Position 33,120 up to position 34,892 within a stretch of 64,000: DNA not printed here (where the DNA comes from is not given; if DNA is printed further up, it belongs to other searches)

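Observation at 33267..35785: Pentameric ligand-gated ion channel translationally coupled to a fused sulfolactate-synthesis enzyme (ComA-ComB)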

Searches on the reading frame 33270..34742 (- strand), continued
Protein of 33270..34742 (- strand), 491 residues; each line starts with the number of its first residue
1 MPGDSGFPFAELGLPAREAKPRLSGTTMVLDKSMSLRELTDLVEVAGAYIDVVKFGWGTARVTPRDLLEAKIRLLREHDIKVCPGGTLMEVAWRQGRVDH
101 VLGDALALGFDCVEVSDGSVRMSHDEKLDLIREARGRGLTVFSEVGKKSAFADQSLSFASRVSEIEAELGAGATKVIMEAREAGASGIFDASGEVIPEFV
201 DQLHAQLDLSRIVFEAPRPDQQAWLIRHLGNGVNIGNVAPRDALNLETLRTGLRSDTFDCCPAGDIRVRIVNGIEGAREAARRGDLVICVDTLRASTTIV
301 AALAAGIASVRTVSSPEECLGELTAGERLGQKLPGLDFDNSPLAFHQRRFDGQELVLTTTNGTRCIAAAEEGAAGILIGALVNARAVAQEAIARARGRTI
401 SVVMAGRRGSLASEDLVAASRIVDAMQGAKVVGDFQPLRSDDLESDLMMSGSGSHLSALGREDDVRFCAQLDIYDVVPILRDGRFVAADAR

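Call 43: search_protein_families(library=pfam, alignment_id=A3, max_evalue=0.0001)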
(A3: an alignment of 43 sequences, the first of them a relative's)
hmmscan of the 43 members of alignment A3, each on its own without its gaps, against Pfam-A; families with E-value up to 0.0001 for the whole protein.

A. member 1, L172:319-1620:+ (434 aa): 3 families
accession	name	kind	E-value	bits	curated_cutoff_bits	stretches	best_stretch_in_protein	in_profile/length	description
PF16868.10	NMT1_3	-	1.3e-30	107.4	27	1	39-304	1-285/289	NMT1-like family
PF09084.16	NMT1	-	2.9e-07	31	20.5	1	66-159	22-120/216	NMT1/THI5 like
PF12974.12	Phosphonate-bd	-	1.9e-05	24.6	27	1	54-142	18-116/242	ABC transporter, phosphonate, periplasmic substrate-binding protein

B. families by the number of members that match (of 43 scanned): 36 families (the first 25 are shown)
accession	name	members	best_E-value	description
PF09242.17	FCSD-flav_bind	8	6.7e-22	Flavocytochrome c sulphide dehydrogenase, flavin-binding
PF00501.34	AMP-binding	7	4.4e-63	AMP-binding enzyme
PF21706.3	FCSD_central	7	3.1e-42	Sulfide dehydrogenase [flavocytochrome c] flavoprotein chain, central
PF13489.12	Methyltransf_23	7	4.6e-23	Methyltransferase domain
PF07992.20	Pyr_redox_2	7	1.9e-14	Pyridine nucleotide-disulphide oxidoreductase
PF08241.18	Methyltransf_11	7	6e-14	Methyltransferase domain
PF08242.18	Methyltransf_12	7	1.3e-13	Methyltransferase domain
PF13847.12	Methyltransf_31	7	1.9e-12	Methyltransferase domain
PF13649.12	Methyltransf_25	7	1.3e-09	Methyltransferase domain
PF00561.26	Abhydrolase_1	3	1.3e-26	alpha/beta hydrolase fold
PF12697.13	Abhydrolase_6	3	2.1e-17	Alpha/beta hydrolase family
PF13450.12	NAD_binding_8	3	1.3e-05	NAD(P)-binding Rossmann-like domain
PF16868.10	NMT1_3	2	1.1e-31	NMT1-like family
PF13193.12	AMP-binding_C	2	5.4e-21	AMP-binding enzyme C-terminal domain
PF00535.33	Glycos_transf_2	2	4.6e-19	Glycosyl transferase family 2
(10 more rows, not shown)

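Call 44: find_encoding_contigs(protein=P0040, flank=6000, max_places=2)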
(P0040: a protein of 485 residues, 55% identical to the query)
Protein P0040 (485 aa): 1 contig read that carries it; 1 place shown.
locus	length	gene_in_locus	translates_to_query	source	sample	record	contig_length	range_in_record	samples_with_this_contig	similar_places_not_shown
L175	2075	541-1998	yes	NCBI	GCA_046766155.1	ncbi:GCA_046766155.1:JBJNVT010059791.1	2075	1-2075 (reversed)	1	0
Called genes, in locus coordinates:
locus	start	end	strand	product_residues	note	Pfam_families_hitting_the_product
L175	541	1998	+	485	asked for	PF02679:ComA, PF04029:2-ph_phosp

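Call 45: search_protein_families(library=pfam, proteins=[L174:2-889:+, L172:1-246:+, L087:758-1105:+], max_evalue=0.001)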
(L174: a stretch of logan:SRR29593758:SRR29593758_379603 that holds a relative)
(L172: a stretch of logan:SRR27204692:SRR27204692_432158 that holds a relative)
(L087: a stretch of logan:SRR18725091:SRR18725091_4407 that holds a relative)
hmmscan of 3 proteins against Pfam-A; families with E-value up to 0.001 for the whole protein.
L174:2-889:+ (296 aa): 1 family
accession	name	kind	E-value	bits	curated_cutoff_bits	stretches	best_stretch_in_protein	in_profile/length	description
PF06996.16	T6SS_TssG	-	4.4e-68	230.2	24.6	1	10-282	25-304/304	Type VI secretion, TssG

L172:1-246:+ (81 aa): 1 family
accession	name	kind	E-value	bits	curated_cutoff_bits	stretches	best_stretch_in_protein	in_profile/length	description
PF11950.13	DUF3467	-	0.00016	22.1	25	1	8-72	24-88/92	Protein of unknown function (DUF3467)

L087:758-1105:+ (116 aa): 0 families

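Call 52: search_solved_structures(query=window:33270-34742:-, max_evalue=0.001, show_alignments=4)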
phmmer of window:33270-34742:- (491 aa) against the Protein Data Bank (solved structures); distinct sequences matched with E-value up to 0.001: 7.
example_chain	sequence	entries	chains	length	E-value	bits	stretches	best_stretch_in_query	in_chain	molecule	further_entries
1qwg_A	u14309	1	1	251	1.1e-56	195.8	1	25-259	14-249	(2R)-phospho-3-sulfolactate synthase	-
24fo_A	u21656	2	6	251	2.8e-56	194.4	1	25-259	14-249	Phosphosulfolactate synthase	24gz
9cm1_0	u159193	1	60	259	9.7e-54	186.1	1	25-259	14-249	Phosphosulfolactate synthase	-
1u83_A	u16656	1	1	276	1.5e-45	159.1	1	12-258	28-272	Phosphosulfolactate synthase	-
2yyv_A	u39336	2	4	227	7.3e-22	81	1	287-487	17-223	Probable 2-phosphosulfolactate phosphatase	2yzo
1vr0_A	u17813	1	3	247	9.8e-21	77.3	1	271-484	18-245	Probable 2-phosphosulfolactate phosphatase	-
2z0j_A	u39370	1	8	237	2.3e-18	69.5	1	283-482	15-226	Putative uncharacterized protein TTHA1438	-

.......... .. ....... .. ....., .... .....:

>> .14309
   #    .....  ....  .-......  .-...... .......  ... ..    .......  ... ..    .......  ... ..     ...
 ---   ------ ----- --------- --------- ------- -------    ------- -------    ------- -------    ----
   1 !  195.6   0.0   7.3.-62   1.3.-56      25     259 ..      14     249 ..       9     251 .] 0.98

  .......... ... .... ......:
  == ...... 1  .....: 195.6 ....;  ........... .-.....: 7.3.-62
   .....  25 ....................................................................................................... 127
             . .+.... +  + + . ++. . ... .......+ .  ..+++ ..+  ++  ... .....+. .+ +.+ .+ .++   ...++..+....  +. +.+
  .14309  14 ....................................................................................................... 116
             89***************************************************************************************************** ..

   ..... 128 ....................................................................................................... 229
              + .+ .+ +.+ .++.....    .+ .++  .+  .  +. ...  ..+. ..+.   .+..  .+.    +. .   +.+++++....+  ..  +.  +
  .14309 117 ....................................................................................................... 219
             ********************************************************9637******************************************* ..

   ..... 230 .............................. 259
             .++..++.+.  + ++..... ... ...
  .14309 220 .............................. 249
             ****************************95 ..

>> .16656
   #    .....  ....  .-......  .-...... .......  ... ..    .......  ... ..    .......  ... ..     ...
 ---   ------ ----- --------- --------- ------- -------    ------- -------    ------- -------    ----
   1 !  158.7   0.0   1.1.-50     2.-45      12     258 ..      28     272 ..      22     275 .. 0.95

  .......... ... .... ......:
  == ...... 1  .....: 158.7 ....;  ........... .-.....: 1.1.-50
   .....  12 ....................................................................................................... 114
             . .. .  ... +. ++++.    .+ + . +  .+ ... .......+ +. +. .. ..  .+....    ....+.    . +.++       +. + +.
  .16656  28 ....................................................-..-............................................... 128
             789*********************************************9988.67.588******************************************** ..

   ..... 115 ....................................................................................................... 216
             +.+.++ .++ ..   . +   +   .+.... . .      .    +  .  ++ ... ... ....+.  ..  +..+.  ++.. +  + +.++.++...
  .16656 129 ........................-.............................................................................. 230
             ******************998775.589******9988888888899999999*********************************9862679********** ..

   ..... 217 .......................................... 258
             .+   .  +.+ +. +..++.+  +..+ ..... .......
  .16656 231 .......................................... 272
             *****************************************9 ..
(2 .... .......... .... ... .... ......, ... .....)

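Call 79: search_protein_families(library=ncbifam, proteins=[window:33270-34742:-, L172:319-1620:+, L087:1228-2664:+, L087:4147-5154:-], max_evalue=0.001)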
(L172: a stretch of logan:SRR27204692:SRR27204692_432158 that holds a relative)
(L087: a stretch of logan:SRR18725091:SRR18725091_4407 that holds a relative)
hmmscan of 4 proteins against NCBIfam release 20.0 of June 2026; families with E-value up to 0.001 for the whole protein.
window:33270-34742:- (491 aa): 9 families
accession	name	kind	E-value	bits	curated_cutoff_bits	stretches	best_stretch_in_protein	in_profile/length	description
TIGR03849.2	arch_ComA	equivalog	9e-84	280.7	280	1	20-258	2-240/241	phosphosulfolactate synthase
TIGR00298.1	TIGR00298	equivalog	9.1e-38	130.2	175.05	1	287-484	2-212/216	2-phosphosulfolactate phosphatase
NF002054.0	PRK00886.1-3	equivalog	3e-36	125.1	330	1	279-483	14-233/241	2-phosphosulfolactate phosphatase family protein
NF002057.0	PRK00886.1-6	equivalog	7.3e-35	120.3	235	1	277-489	7-226/228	2-phosphosulfolactate phosphatase family protein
NF010700.0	PRK14100.1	equivalog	1.2e-28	100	332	1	284-483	16-227/237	2-phosphosulfolactate phosphatase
NF002056.0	PRK00886.1-5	equivalog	3.5e-27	95.3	323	1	284-482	18-235/243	2-phosphosulfolactate phosphatase family protein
NF002055.0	PRK00886.1-4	equivalog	2.5e-25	89.5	345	1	279-484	14-232/236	2-phosphosulfolactate phosphatase family protein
NF002053.0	PRK00886.1-2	equivalog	1.1e-22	80.5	319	1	284-481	18-235/243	2-phosphosulfolactate phosphatase family protein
NF002052.0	PRK00886.1-1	equivalog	2e-21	76.7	440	1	285-486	20-235/239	2-phosphosulfolactate phosphatase family protein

L172:319-1620:+ (434 aa): 3 families
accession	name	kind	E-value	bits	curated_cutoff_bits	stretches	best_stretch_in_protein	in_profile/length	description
TIGR02122.1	TRAP_TAXI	subfamily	1.4e-35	122.7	84.35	1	15-272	7-283/320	TAXI family TRAP transporter solute-binding subunit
TIGR01728.1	SsuA_fam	subfamily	5.4e-08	32.4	163.5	1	37-171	1-137/290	aliphatic sulfonate ABC transporter substrate-binding protein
TIGR01098.1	3A0109s03R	subfamily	6.2e-05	22.6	112.05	1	53-137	51-146/253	phosphate/phosphite/phosphonate ABC transporter substrate-binding protein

L087:1228-2664:+ (479 aa): 13 families
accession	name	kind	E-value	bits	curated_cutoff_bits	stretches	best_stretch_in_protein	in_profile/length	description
NF047602.1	MscsSHelicob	equivalog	4.5e-15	55.8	400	1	75-293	48-256/260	small-conductance mechanosensitive channel MscS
NF008732.0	PRK11753.1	equivalog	1e-12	48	266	1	328-445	16-132/214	cAMP-activated global transcriptional regulator CRP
TIGR03896.1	cyc_nuc_ocin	subfamily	2.2e-12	47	161.05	1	340-441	12-116/317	bacteriocin-type transport-associated protein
NF047601.1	MscSThanab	equivalog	2.4e-12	46.9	500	1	82-226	74-209/280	small-conductance mechanosensitive channel MscS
NF041163.2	encap_f2b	equivalog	4.6e-12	45.8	400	1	312-449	70-207/450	family 2B encapsulin nanocompartment shell protein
NF008438.0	PRK11281.1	equivalog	5.3e-12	44.3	991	1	110-302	911-1095/1113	mechanosensitive channel MscK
NF008180.0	PRK10929.1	equivalog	6e-10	37.6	809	1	109-302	907-1092/1109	miniconductance mechanosensitive channel MscM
NF006901.0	PRK09392.1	equivalog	1.3e-08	34.4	211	1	312-433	6-125/236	transcriptional activator FtrB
NF058543.1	ActPatMycb56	equivalog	6.7e-08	31.7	460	1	318-432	1-113/317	acetyltransferase Pat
NF007662.0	PRK10334.1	subfamily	2.5e-07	30.2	321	1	46-298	26-280/286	small-conductance mechanosensitive channel MscS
NF050815.1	TransActFtrBCaul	equivalog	4.8e-07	29.3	300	1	313-432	9-126/251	transcriptional activator FtrB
NF010499.0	PRK13918.1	equivalog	7.9e-06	25.5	274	1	348-440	24-111/205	CRP/FNR family transcriptional regulator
NF008542.0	PRK11465.1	equivalog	9.6e-06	24.1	596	1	46-231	475-659/741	mechanosensitive channel protein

L087:4147-5154:- (336 aa): 5 families
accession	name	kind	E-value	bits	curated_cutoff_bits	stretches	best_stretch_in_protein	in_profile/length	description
NF040650.1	sulfolac_dhydr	equivalog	6e-63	213.1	500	1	15-334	11-330/339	L-sulfolactate dehydrogenase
NF011599.0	PRK15025.1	equivalog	8.5e-51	173.1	356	1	9-328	5-329/349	ureidoglycolate dehydrogenase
TIGR03175.1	AllD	equivalog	1.2e-49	169.3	496.2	1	8-327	4-328/349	ureidoglycolate dehydrogenase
NF007504.0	PRK10098.1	equivalog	3.2e-47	161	336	1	10-332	10-339/360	malate/lactate/ureidoglycolate dehydrogenase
NF009750.0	PRK13260.1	equivalog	4.6e-34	118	316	1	19-333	15-332/332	3-dehydro-L-gulonate 2-dehydrogenase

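Call 80: search_dna_similar(query=window:33270-34742:-, collection=plasmids, mode=protein, max_rows=15)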
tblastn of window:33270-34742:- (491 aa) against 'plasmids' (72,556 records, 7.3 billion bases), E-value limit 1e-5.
Records with a match: 54; places in all: 60; records where one place covers at least 80% of the query: 2.
Best place of each record, by identity: <60% 54.
By first word of the organism name: Bradyrhizobium 7; Streptomyces 6; Halorussus 6; Natrinema 4; Methylocystis 3; Halomicrobium 3; Mycolicibacterium 2; Haladaptatus 2; Haloferax 2; Methylosinus 2; and 16 more.
By predicted mobility (MOB-suite, as given by PLSDB): non-mobilizable 38; mobilizable 12; conjugative 4.
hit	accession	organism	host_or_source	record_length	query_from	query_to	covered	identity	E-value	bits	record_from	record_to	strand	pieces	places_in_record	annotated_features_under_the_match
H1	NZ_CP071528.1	Legionella lytica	Acanthamoeba castellanii,bacterial ...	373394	8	479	94%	40.6%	2e-80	326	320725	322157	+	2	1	phosphosulfolactate synthase | 2-phosphosulfolactate phosphatase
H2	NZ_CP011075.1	Brevibacillus laterosporus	Oryza sativa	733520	16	482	93%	36.7%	2e-62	267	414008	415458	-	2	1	phosphosulfolactate synthase | 2-phosphosulfolactate phosphatase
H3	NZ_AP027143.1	Methylocystis iwaonis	-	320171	1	262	53%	42.0%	2e-50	192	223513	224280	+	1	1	phosphosulfolactate synthase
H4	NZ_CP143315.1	Methylocystis iwaonis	cell culture,rice rhizosphere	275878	1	262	53%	42.0%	4e-50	191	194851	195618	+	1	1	phosphosulfolactate synthase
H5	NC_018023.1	Mycolicibacterium chubuense NBB4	-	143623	12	257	50%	42.3%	2e-44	175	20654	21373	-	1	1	phosphosulfolactate synthase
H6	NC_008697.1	Nocardioides sp. JS614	-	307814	12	257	50%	41.5%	1e-45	178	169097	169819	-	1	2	phosphosulfolactate synthase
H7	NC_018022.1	Mycolicibacterium chubuense NBB4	-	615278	12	257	50%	41.1%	1e-42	169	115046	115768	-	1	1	phosphosulfolactate synthase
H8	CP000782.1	Xanthobacter autotrophicus Py2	-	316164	17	261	50%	38.2%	1e-31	137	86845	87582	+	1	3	Phosphosulfolactate synthase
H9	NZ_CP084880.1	Natrinema halophilum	pure culture,salt mine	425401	4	262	53%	33.3%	1e-26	121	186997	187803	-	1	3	phosphosulfolactate synthase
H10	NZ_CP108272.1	Streptomyces sp. NBC_00045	-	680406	68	315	51%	31.7%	1e-20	103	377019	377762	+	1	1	phosphosulfolactate synthase | acyl carrier protein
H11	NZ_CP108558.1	Streptomyces sp. NBC_01205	-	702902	68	315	51%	31.7%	1e-20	103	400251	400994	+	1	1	phosphosulfolactate synthase | acyl carrier protein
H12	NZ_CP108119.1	Streptomyces sp. NBC_00211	-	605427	68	315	51%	31.7%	1e-20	103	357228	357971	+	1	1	phosphosulfolactate synthase | acyl carrier protein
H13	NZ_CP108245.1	Streptomyces sp. NBC_00073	-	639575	68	315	51%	31.7%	1e-20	103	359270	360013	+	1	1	phosphosulfolactate synthase | acyl carrier protein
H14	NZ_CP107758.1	Streptomyces sp. NBC_00597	-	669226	68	315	51%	31.7%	1e-20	103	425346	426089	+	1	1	phosphosulfolactate synthase | acyl carrier protein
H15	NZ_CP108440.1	Streptomyces sp. NBC_01278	-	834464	68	315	51%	31.7%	1e-20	103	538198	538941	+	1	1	phosphosulfolactate synthase | acyl carrier protein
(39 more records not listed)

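Call 82: get_annotated_region(hit=H1, flank=6000)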
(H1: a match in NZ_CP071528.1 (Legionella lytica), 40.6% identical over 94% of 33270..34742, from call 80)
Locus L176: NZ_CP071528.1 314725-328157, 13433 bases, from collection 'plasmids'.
description: Legionella lytica strain PCM 2298 plasmid pLlyPCM2298_1, complete sequence
organism: Legionella lytica (NCBI taxid 96232)
taxonomy: Bacteria; Pseudomonadota; Gammaproteobacteria; Legionellales; Legionellaceae; Legionella; Legionella lytica
host: -; source: Acanthamoeba castellanii,bacterial culture; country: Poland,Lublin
typing (MOB-suite, as given by PLSDB): non-mobilizable
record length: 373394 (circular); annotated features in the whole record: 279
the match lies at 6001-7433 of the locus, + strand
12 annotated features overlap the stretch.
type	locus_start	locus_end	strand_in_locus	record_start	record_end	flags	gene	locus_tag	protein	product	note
CDS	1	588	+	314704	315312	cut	-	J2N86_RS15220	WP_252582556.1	GNAT family protein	-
CDS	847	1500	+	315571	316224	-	-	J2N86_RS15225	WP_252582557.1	hemolysin III family protein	-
CDS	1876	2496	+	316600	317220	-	-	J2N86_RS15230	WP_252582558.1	LysE family transporter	GO:0006865 - amino acid transport [Evidence IEA]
CDS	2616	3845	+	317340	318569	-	-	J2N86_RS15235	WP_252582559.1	aminotransferase class I/II-fold pyridoxal phosphate-dependent enzyme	GO:0009058 - biosynthetic process [Evidence IEA]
CDS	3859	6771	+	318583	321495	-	-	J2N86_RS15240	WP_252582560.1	phosphosulfolactate synthase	-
CDS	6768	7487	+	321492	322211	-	-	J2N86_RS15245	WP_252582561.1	2-phosphosulfolactate phosphatase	-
CDS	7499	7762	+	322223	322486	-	-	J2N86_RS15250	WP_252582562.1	DUF6356 family protein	-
CDS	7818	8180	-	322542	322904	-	-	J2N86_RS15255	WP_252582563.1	hypothetical protein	-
CDS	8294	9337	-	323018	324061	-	-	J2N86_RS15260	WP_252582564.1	saccharopine dehydrogenase NADP-binding domain-containing protein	-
CDS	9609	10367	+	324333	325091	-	-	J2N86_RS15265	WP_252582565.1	hypothetical protein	-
CDS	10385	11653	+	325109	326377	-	-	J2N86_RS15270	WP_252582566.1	glycoside hydrolase family 18 protein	-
CDS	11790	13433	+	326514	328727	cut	-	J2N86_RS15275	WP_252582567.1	reprolysin-like metallopeptidase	-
